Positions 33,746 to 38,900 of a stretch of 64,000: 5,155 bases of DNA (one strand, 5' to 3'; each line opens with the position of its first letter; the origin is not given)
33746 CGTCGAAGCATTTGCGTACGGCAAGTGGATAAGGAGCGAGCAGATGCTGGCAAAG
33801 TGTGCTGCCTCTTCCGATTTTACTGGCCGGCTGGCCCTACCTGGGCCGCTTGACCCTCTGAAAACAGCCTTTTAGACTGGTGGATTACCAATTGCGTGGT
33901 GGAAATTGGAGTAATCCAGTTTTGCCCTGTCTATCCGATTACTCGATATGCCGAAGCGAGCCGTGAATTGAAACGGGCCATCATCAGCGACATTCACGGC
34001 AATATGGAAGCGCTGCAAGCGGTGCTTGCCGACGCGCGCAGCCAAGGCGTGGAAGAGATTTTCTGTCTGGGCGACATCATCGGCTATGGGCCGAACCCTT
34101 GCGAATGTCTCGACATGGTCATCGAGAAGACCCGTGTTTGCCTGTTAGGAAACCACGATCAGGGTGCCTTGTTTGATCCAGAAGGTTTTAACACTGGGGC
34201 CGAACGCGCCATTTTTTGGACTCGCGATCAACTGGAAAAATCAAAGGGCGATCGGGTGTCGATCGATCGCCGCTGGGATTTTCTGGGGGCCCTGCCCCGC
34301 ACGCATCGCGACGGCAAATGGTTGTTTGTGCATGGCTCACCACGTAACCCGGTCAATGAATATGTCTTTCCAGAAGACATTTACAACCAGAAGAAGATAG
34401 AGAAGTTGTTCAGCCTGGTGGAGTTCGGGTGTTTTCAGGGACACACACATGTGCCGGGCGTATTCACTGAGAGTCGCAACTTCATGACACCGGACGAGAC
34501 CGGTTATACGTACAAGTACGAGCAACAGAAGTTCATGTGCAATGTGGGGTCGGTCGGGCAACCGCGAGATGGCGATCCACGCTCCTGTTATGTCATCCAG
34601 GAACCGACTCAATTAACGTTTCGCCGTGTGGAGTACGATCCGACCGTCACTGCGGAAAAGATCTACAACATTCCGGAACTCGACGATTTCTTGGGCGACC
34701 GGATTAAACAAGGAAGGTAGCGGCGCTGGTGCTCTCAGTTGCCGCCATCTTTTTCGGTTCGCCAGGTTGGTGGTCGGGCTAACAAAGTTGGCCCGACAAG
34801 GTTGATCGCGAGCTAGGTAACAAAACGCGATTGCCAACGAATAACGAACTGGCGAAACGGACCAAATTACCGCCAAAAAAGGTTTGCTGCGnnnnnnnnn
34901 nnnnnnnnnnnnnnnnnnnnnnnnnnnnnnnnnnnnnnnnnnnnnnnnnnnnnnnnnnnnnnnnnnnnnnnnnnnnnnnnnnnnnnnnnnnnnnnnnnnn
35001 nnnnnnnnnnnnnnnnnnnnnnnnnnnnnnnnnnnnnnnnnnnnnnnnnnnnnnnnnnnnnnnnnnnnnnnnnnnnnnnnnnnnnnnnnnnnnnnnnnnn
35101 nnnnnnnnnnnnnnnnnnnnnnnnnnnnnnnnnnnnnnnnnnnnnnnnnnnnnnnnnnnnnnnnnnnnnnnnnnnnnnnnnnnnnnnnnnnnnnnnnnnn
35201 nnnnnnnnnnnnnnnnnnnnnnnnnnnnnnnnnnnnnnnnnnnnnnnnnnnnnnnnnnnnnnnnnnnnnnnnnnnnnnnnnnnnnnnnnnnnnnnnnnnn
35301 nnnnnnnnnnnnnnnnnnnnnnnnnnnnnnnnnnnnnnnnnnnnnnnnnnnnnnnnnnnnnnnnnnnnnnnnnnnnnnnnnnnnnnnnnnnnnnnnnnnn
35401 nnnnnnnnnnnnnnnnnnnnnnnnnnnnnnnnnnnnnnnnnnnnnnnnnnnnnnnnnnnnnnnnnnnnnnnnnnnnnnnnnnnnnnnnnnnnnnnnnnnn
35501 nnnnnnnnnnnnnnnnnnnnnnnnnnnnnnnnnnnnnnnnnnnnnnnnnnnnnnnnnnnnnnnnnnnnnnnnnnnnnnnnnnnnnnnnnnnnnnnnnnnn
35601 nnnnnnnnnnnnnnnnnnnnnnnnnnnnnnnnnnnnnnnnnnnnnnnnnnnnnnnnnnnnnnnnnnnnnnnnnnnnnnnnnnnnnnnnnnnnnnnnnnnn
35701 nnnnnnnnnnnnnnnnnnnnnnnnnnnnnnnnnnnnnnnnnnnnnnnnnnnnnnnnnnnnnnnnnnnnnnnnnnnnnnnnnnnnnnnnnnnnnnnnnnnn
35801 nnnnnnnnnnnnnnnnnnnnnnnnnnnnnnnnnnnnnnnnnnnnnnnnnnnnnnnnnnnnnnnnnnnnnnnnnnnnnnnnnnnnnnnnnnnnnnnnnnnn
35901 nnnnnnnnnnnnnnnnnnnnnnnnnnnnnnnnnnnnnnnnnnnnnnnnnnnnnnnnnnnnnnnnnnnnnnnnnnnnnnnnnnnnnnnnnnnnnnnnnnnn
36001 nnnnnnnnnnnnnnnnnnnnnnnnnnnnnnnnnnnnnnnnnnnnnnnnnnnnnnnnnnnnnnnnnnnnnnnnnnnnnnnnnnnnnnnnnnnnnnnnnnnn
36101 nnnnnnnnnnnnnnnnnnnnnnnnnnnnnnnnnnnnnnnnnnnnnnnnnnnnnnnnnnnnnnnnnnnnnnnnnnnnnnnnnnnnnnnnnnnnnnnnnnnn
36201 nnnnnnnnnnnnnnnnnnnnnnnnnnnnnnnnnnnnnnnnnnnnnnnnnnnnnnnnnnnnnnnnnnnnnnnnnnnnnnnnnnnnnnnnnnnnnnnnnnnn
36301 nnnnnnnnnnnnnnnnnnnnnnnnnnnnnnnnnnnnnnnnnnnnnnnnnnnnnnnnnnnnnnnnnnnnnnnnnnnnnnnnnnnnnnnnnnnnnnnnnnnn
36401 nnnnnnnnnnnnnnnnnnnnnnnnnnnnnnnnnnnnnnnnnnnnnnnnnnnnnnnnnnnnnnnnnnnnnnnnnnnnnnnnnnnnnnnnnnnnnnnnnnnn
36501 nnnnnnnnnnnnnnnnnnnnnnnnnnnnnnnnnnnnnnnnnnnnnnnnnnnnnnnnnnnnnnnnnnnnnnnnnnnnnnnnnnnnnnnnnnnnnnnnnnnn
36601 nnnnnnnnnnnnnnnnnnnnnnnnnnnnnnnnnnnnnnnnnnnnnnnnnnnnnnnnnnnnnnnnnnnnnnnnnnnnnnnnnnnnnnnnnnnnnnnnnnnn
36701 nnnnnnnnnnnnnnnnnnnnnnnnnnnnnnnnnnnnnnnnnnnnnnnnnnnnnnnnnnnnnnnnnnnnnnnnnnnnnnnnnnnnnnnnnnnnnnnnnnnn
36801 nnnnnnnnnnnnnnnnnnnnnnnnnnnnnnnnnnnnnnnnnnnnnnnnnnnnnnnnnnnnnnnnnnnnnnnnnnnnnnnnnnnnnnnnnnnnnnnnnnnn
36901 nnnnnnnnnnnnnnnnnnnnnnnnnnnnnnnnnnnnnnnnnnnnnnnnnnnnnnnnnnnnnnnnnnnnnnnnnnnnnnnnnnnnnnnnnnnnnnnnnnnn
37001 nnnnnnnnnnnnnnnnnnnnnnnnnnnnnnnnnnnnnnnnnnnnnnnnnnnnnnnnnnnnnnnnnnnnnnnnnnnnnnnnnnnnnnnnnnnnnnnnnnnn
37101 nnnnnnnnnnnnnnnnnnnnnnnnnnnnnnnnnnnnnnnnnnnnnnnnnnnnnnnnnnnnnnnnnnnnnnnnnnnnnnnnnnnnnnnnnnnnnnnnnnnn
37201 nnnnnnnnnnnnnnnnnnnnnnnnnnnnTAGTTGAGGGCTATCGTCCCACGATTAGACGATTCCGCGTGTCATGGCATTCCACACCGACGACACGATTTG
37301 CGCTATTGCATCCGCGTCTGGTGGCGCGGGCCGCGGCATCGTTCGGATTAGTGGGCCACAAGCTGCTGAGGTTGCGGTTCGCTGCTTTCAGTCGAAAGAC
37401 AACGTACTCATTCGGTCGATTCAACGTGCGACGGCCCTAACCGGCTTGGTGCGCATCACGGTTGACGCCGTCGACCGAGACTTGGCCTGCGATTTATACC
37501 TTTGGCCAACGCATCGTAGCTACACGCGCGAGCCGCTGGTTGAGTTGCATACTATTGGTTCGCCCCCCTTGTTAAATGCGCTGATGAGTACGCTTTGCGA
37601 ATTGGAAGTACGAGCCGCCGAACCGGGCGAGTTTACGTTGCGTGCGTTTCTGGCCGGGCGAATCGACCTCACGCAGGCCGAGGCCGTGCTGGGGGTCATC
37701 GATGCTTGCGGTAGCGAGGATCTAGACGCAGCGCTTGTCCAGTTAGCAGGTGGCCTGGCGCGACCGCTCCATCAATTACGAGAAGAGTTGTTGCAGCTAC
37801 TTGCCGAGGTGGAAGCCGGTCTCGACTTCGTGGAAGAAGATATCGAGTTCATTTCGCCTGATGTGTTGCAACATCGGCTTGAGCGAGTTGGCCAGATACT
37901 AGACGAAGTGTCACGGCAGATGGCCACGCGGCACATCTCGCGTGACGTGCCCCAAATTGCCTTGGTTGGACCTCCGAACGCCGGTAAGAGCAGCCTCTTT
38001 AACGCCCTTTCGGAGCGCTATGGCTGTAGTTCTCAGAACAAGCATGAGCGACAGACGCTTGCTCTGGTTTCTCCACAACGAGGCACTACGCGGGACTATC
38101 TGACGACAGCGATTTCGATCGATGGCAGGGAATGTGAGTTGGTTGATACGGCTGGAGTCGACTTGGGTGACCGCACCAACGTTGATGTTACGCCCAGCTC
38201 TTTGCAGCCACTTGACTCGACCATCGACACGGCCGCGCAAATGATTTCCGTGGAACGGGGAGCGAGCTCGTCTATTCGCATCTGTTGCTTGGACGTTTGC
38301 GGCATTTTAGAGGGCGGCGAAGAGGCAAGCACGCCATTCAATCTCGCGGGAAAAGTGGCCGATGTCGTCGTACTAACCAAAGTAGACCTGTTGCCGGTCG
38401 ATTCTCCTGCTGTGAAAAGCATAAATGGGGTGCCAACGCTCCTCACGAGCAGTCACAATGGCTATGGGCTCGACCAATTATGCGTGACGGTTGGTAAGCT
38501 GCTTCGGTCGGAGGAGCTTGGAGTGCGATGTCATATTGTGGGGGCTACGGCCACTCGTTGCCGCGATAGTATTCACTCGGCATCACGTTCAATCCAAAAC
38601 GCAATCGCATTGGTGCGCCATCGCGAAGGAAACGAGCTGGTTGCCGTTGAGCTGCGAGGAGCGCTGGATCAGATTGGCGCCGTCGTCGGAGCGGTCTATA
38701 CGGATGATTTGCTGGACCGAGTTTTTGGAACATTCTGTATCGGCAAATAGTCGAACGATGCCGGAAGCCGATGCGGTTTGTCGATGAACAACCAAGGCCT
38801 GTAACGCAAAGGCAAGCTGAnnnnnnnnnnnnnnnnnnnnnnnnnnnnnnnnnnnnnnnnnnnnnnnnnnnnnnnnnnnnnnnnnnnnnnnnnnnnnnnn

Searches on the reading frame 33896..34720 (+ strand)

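Call 9: search_protein_families(library=phrogs, proteins=[window:33896-34720:+], max_evalue=0.01)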
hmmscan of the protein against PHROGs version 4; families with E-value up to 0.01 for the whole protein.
window:33896-34720:+ (274 aa): 3 families
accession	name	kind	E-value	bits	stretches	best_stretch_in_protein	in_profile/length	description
phrog_246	-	other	1.4e-14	55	1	29-148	180-309/417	NinI-like serine-threonine phosphatase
phrog_1649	-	other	1e-06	28.6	1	23-96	34-112/308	metallo-phosphoesterase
phrog_20114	-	other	4.6e-05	24.8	1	29-89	7-71/131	phosphoesterase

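Call 10: search_protein_families(library=pfam, proteins=[window:33896-34720:+], max_evalue=0.01)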
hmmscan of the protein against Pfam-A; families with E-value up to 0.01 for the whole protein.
window:33896-34720:+ (274 aa): 2 families
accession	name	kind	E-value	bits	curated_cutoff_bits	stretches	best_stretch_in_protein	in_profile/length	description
PF12850.12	Metallophos_2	-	1.9e-14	54.4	27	1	27-234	3-149/154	Calcineurin-like phosphoesterase superfamily domain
PF00149.33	Metallophos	-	2.1e-14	54.8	21.5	1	28-172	4-140/191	Calcineurin-like phosphoesterase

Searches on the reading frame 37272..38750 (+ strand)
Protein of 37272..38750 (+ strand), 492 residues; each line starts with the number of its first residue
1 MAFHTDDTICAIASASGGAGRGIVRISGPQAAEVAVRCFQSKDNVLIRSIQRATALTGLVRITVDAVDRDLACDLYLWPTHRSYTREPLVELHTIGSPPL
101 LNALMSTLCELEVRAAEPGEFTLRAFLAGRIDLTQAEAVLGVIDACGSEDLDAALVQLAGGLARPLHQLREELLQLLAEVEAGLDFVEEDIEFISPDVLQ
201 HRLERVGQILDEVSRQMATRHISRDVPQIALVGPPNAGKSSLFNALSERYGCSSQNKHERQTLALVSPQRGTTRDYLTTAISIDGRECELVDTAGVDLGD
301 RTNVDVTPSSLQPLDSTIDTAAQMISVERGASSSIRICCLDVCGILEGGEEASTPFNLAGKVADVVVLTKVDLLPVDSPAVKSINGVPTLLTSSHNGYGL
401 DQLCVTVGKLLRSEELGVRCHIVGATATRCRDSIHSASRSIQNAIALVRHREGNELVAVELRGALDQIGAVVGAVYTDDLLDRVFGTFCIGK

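Call 9: search_protein_families(library=phrogs, proteins=[window:37272-38750:+], max_evalue=0.01)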
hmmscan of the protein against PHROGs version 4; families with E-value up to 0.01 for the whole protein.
window:37272-38750:+ (492 aa): 1 family
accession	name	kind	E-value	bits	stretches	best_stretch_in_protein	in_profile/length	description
phrog_35435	-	unknown function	4.2e-63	214.7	1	6-492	7-464/464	-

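Call 10: search_protein_families(library=pfam, proteins=[window:37272-38750:+], max_evalue=0.01)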
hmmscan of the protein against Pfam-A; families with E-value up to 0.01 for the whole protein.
window:37272-38750:+ (492 aa): 6 families
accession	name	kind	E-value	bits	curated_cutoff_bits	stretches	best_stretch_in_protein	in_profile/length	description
PF12631.12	MnmE_helical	-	1.1e-36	127.3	40.1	1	133-489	1-211/211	MnmE helical domain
PF10396.14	TrmE_N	-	4.1e-26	91.9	29.8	1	8-130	1-117/117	GTP-binding protein TrmE N-terminus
PF01926.29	MMR_HSR1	-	6.8e-15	55.6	21.9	1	228-306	1-66/113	50S ribosome-binding GTPase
PF02421.24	FeoB_N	-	0.00019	21.4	27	1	228-249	2-23/156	Ferrous iron transport protein B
PF00009.33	GTP_EFTU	-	0.0019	18.3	26.5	1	226-295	3-78/188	Elongation factor Tu GTP binding domain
PF05621.17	TniB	-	0.0086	16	22.4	0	203-266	13-76/189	Bacterial TniB protein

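Call 62: find_related_loci(query=window:37272-38750:+, collection=genome_contigs, flank=1000)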
Query window:37272-38750:+ (492 aa) in genome_contigs; peptide patterns used: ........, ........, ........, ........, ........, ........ (x = any residue, [..] = any of these).
599 stretches matched a pattern (row limit reached: there are more); 517 encode a relative of the query (tblastn E <= 1e-3); the best 80 are kept; 80 distinct loci.
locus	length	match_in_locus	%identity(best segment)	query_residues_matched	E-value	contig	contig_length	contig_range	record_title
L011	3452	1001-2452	51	1-492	4e-140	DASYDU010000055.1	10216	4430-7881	MAG TPA_asm: Lacipirellulaceae bacterium isolate SMAG_U4967 k141_162647, whole genome shotgun sequence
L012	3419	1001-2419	50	1-492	2e-130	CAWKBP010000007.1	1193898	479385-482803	MAG: uncultured Planctomycetota bacterium isolate MFD05442.bin.2.74 genome assembly, contig: contig_1652, whole genome s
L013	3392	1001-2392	48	1-492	9e-121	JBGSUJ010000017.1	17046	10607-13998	MAG: Pirellulales bacterium isolate JTS-AC43 k141_2132918, whole genome shotgun sequence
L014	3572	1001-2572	46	1-492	8e-120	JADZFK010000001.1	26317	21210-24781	MAG: Pirellulales bacterium isolate SJ86 c_000000001620, whole genome shotgun sequence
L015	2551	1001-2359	50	6-492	3e-120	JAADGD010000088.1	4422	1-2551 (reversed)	MAG: Planctomycetota bacterium isolate M_MetaBat.1 contig-127_34119, whole genome shotgun sequence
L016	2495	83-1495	44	5-492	7e-118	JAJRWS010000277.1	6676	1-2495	MAG: Planctomycetota bacterium isolate Dive96_bin2.49 k141_2316670, whole genome shotgun sequence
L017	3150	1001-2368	46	3-492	8e-117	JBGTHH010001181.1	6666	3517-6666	MAG: Pirellulaceae bacterium isolate JTS-RE234 k141_4653734, whole genome shotgun sequence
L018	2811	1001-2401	46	3-492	6e-116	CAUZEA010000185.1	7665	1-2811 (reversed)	MAG: Planctomycetota bacterium isolate CB27_Tmax.39 genome assembly, contig: Ga0310121_10009693, whole genome shotgun se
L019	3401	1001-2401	47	1-492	4e-114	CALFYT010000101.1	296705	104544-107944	MAG TPA_asm: uncultured Planctomycetaceae bacterium isolate SRR7515930_bin.114_CONCOCT_v1.1_MAG genome assembly, contig:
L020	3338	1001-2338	46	6-492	3e-114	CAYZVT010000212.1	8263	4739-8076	MAG TPA_asm: uncultured Pirellulales bacterium isolate SRP263527_co1_258 genome assembly, contig: NODE_7705_length_8263_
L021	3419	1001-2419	45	1-492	9e-113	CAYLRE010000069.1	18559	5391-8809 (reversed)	MAG TPA_asm: uncultured Planctomycetaceae bacterium isolate binchicken_co334_30 genome assembly, contig: NODE_5166_lengt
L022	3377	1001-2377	48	3-492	1e-112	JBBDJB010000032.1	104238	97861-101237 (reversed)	MAG: Pirellulales bacterium isolate LejiaA_63_55 Lejia_A_347_length_104238_cov_33, whole genome shotgun sequence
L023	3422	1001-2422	49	1-492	6e-112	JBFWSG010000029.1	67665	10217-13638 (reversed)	MAG: Pirellulales bacterium isolate CA_2019_TPBF_224 NODE_3134_length_67665_cov_20.850336_TPBF, whole genome shotgun seq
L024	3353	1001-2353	44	3-492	1e-111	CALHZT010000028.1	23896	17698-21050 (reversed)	MAG: uncultured Pirellulaceae bacterium isolate R1_Bin_METABAT__228_1 genome assembly, contig: c_000002714478, whole gen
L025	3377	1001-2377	45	1-492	4e-111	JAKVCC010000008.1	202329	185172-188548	MAG: Pirellulales bacterium isolate ALOHA_ZT_44 ZT-Pirellulales-2_8, whole genome shotgun sequence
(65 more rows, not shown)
